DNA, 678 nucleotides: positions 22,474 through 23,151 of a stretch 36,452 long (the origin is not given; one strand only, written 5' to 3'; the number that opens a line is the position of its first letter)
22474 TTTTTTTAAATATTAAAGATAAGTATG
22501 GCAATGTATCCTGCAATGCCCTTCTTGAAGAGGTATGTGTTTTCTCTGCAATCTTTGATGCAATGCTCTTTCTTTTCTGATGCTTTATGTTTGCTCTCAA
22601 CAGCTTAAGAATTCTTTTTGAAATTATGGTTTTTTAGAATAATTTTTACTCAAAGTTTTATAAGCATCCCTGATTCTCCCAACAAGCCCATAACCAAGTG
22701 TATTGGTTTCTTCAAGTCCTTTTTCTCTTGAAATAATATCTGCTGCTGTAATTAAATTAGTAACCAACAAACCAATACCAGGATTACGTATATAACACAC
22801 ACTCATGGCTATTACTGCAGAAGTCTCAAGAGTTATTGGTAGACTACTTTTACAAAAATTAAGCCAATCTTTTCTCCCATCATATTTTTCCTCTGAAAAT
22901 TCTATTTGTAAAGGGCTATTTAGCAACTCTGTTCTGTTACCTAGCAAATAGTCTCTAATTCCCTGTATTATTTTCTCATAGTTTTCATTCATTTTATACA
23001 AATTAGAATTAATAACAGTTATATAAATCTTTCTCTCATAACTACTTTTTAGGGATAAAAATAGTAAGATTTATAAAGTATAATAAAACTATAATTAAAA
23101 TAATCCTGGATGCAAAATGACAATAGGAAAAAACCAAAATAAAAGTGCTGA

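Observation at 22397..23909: Two-gene orphan cassette inserted at the 3' end of rfcL, bracketed by ~220-bp direct repeats with a 152-bp perfect core (att-like)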

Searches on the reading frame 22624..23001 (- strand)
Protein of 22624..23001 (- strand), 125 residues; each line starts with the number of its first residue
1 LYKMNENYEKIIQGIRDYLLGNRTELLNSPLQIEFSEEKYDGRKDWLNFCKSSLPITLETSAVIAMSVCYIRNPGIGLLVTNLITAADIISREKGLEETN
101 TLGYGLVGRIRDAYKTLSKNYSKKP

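Call 7: search_protein_families(library=pfam, proteins=[window:22624-23001:-], max_evalue=0.1)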
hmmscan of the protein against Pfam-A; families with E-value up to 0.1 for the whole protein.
window:22624-23001:- (125 aa): 1 family
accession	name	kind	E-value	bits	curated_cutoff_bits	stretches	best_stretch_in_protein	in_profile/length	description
PF21395.2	Arc_capsid_dom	-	0.093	13.2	27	0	6-53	12-58/62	Activity-regulated cytoskeleton-associated protein, capsid domain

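Call 8: search_protein_families(library=phrogs, proteins=[window:22624-23001:-], max_evalue=1)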
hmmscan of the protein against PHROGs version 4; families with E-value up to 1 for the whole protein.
window:22624-23001:- (125 aa): 1 family
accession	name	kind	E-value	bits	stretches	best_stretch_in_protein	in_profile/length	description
phrog_22667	-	unknown function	0.062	14.1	1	2-29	25-51/57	-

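Call 9: search_protein_families(library=padloc, proteins=[window:22624-23001:-], max_evalue=1)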
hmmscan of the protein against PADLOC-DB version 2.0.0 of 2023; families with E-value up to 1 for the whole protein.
window:22624-23001:- (125 aa): 0 families
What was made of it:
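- Tried and rejected: Pfam, PHROGs and PADLOC gave nothing (calls 7-9).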

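Call 11: find_homologous_proteins(query=window:22624-23001:-)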
Query window:22624-23001:- (125 aa): 11 proteins with E <= 0.001 among 16 candidates.
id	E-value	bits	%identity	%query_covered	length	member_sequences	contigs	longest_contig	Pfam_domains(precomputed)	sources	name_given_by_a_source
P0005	7.0e-74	264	100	98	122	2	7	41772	-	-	-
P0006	1.1e-63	231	88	97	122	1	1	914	-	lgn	-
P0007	3.1e-63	229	89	98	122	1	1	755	-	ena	-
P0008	2.2e-62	226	86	97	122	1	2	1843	-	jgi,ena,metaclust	metaclust:\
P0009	1.7e-61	224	86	97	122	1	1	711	-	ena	-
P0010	1.5e-59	217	84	98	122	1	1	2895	-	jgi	-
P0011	9.6e-55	202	77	97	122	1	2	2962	-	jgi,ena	jgi:hypothetical protein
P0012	2.6e-51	191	82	90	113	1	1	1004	-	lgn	-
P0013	8.0e-46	173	69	98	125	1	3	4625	-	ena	-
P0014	3.5e-45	171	76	90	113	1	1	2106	-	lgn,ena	-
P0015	1.7e-33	133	54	92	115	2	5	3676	-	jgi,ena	-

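Call 13: find_encoding_contigs(protein=P0005, flank=10000, max_places=10)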
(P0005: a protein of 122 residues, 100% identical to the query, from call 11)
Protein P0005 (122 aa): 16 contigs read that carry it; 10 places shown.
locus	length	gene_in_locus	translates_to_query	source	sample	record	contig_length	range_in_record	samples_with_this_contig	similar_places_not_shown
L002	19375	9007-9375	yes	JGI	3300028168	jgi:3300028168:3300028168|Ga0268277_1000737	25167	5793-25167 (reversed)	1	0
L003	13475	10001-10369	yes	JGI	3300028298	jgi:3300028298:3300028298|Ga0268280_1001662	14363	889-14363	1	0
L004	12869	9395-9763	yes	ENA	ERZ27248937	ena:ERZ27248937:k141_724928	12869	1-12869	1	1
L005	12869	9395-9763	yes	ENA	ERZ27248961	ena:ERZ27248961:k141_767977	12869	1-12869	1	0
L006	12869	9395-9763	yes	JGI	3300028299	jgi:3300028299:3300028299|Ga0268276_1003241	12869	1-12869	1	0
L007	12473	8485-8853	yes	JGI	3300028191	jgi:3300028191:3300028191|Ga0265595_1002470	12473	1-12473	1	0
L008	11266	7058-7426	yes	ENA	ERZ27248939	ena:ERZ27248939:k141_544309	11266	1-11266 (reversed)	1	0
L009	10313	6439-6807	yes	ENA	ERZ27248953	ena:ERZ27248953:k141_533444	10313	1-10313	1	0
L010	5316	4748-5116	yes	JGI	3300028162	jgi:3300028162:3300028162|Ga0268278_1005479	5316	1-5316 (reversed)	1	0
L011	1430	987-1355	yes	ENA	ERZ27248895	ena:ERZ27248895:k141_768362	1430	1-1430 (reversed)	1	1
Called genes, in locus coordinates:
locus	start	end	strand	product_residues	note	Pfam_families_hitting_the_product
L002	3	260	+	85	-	?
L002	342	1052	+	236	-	PF04402:SIMPL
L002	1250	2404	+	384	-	PF01996:F420_ligase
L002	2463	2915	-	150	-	-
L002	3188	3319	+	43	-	-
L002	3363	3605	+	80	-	PF17253:DUF5320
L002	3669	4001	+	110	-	PF02001:DUF134, PF08281:Sigma70_r4_2 (weak)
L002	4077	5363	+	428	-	PF00149:Metallophos, PF12850:Metallophos_2 (weak)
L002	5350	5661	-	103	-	-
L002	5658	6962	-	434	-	PF00082:Peptidase_S8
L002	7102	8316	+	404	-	PF00004:AAA, PF21960:RCF1-5-like_lid, PF22608:DNAX_ATPase_lid (weak), PF25361:AAA_lid_RFC1, PF16193:AAA_assoc_2 (weak)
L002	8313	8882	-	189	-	-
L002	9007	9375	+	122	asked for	-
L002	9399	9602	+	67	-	-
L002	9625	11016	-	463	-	PF07690:MFS_1, PF12832:MFS_1_like, PF00083:Sugar_tr, PF07690:MFS_1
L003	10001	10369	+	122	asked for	-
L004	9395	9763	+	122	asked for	-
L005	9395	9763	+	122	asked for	-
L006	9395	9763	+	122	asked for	-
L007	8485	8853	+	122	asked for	-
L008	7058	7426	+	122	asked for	-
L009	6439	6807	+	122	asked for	-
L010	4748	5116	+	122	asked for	-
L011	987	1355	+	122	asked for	-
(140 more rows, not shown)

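Call 18: find_encoding_contigs(protein=P0013, flank=10000)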
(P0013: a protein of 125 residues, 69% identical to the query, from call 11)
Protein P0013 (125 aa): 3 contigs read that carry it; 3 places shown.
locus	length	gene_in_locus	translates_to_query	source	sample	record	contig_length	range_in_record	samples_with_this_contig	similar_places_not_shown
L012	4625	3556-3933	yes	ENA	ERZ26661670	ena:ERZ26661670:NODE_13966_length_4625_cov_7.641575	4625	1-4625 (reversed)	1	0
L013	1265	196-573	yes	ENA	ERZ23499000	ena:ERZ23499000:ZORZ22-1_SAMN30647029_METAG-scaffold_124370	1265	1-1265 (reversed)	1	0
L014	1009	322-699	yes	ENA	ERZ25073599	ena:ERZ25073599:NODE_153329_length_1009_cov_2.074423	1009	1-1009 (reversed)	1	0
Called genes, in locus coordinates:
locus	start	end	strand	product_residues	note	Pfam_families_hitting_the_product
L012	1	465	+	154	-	?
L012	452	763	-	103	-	-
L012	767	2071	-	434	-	PF00082:Peptidase_S8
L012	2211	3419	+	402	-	PF03215:Rad17, PF13173:AAA_14 (weak), PF00004:AAA, PF21960:RCF1-5-like_lid, PF25361:AAA_lid_RFC1 (weak)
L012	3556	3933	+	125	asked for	-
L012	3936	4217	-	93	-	-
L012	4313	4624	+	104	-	?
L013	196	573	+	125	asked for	-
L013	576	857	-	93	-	-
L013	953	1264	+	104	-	?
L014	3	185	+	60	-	?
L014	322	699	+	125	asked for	-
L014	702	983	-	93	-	-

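Call 19: find_encoding_contigs(protein=P0015, flank=10000)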
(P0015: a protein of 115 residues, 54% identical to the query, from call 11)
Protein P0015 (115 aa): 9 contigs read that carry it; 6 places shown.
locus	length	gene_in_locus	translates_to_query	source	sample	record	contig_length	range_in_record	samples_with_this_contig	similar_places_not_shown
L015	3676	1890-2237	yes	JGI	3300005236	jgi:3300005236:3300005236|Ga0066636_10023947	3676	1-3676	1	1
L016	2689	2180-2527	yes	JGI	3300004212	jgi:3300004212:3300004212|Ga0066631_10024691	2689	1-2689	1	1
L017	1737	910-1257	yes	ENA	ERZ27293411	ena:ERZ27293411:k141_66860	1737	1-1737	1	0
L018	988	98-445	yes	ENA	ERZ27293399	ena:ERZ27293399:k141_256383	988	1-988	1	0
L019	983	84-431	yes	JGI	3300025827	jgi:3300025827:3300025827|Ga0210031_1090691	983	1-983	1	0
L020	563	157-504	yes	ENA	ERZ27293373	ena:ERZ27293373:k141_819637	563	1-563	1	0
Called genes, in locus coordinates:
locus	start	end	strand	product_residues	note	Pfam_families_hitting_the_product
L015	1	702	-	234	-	?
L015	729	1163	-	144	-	PF09835:DUF2062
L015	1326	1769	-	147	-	-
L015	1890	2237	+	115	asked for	-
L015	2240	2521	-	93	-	-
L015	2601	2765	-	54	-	-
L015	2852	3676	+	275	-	?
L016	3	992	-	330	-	?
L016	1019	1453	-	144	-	PF09835:DUF2062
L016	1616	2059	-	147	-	-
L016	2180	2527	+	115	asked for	-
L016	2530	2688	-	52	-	?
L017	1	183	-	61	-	?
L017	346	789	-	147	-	-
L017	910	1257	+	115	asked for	-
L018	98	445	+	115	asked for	-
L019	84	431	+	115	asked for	-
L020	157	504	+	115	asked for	-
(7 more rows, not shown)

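Call 20: find_encoding_contigs(protein=P0011, flank=10000)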
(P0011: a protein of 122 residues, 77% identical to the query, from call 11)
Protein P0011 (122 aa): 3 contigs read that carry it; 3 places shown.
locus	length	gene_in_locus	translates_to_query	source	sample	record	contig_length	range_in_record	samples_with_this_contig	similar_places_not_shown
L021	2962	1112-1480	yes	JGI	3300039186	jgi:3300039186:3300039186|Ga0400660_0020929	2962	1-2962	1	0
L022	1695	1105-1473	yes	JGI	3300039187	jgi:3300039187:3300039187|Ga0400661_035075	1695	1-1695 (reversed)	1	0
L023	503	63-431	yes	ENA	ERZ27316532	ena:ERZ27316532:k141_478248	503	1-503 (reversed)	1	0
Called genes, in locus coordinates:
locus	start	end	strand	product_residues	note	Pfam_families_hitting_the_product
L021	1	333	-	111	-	?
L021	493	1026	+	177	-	-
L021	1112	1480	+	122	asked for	-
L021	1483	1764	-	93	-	-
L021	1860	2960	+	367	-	?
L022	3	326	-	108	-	?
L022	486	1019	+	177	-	-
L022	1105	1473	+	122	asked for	-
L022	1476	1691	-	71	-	-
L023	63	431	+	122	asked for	-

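Call 34: search_protein_families(library=pfam, proteins=[L015:1326-1769:-, L021:493-1026:+], max_evalue=0.01)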
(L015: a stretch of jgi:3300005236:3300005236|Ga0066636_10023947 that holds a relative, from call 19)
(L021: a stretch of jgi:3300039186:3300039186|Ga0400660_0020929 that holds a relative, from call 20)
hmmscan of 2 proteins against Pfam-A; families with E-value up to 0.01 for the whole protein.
L015:1326-1769:- (147 aa): 0 families

L021:493-1026:+ (177 aa): 0 families

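Call 48: find_related_loci(query=window:22624-23001:-, collection=viral_contigs, flank=6000)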
Query window:22624-23001:- (125 aa) in viral_contigs; peptide patterns used: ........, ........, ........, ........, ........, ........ (x = any residue, [..] = any of these).
4 stretches matched a pattern, but none encodes a relative of the query by tblastn (E <= 1e-3).

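Call 60: predict_structure(alignment_id=A2)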
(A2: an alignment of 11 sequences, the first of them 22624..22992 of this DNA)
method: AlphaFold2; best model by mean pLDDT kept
length: 122 residues; sequences in the alignment: 11
mean_pLDDT: 53.2   pTM: 0.27
mean pLDDT of the five models: 53.2, 47.4, 44.9, 44.6, 41.3
residues with pLDDT >= 90: 0; 70-90: 1; 50-70: 81; < 50: 40
segments of 3 or more residues with pLDDT < 50: 27-37, 92-105, 114-122
pLDDT, mean of each block of 10 residues (from residue 1): 57 63 49 47 56 60 59 56 56 42 48 48 37
secondary structure, 60 per line:
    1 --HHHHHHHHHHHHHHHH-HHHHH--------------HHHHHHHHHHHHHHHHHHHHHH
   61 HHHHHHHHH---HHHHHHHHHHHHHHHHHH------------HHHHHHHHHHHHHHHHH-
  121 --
elements in order: H3-18 H20-24 H39-69 H73-90 H103-119
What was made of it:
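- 22624..22992 (-): ORF125 (122 aa from the ATG; an upstream TTG at 23001 gives 125 aa). Conserved lineage-specific protein, all-helical with a hydrophobic centre; function unknown. The AF2 model is helical but low confidence (call 60).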

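Call 70: find_encoding_contigs(protein=P0010, flank=10000)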
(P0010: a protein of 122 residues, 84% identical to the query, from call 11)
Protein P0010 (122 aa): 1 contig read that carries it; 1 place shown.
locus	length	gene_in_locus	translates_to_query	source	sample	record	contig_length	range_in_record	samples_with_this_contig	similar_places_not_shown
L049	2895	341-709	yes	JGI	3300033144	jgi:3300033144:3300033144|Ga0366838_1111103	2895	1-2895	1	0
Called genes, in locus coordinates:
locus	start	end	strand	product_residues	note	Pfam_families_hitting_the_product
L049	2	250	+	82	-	?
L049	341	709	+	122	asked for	-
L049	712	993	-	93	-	-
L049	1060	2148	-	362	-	-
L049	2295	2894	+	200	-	?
